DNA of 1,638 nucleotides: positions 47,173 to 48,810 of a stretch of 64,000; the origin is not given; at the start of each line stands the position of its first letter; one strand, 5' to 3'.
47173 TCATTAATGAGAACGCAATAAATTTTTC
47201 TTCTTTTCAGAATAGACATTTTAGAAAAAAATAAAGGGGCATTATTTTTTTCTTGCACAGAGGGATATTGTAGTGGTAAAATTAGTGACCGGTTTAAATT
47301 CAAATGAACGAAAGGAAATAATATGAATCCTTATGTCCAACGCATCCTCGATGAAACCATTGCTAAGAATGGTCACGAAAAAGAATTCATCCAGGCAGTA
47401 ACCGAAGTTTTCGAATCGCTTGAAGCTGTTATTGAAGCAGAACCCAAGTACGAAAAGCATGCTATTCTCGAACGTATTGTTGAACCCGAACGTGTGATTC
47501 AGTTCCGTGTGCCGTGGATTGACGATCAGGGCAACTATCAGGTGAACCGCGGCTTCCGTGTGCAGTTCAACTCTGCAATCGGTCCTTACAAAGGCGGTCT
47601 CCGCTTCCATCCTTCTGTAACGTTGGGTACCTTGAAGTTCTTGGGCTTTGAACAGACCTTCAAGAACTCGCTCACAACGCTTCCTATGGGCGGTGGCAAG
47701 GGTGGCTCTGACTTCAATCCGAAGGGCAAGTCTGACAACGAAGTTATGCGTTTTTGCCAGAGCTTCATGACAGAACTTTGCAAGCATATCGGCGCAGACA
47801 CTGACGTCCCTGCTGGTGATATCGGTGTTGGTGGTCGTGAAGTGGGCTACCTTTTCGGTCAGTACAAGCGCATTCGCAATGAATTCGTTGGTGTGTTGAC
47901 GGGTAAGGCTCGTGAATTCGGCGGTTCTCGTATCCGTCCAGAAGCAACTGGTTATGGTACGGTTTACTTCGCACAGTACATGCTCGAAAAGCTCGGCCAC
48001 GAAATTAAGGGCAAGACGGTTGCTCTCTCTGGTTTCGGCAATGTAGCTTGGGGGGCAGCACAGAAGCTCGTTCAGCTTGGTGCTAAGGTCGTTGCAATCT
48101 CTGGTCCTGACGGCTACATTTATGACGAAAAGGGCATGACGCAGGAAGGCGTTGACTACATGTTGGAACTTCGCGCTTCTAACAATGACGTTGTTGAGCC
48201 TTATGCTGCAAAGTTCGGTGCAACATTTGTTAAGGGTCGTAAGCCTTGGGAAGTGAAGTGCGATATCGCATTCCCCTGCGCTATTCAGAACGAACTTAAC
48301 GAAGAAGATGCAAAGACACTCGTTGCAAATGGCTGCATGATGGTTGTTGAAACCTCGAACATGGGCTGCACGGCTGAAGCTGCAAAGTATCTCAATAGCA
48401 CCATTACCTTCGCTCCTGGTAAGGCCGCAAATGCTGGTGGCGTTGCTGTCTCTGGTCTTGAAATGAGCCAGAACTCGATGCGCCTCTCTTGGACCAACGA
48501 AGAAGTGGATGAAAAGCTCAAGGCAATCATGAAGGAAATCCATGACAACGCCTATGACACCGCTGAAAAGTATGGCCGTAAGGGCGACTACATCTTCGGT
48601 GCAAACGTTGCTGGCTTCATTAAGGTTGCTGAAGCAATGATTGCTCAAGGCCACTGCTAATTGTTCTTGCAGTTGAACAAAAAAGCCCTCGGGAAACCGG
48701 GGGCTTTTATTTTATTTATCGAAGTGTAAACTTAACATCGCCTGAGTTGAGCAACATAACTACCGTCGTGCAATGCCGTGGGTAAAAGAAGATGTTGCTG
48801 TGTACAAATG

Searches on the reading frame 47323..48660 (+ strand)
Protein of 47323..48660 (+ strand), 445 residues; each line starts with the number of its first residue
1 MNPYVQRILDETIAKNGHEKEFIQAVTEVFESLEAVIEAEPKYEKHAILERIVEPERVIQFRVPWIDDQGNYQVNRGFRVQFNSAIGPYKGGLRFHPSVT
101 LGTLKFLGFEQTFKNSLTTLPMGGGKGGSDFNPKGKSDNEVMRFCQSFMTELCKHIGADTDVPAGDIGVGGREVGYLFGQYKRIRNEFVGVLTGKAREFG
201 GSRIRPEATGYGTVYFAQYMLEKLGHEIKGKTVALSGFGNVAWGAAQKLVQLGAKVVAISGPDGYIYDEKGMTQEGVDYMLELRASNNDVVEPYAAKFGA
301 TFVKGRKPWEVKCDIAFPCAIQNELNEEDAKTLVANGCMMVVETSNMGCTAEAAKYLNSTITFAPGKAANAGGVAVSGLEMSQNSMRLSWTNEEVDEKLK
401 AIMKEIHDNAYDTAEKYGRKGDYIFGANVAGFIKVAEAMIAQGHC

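Call 34: search_protein_families(library=pfam, proteins=[window:47323-48660:+], max_evalue=0.00001)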
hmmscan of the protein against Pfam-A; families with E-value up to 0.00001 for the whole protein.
window:47323-48660:+ (445 aa): 2 families
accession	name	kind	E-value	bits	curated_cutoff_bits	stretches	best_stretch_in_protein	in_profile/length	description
PF00208.27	ELFV_dehydrog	-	1.9e-85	286.8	23.4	1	200-443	1-241/241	Glutamate/Leucine/Phenylalanine/Valine dehydrogenase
PF02812.23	ELFV_dehydrog_N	-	1.8e-53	180.1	25.3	1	55-182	1-128/129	Glu/Leu/Phe/Val dehydrogenase, dimerisation domain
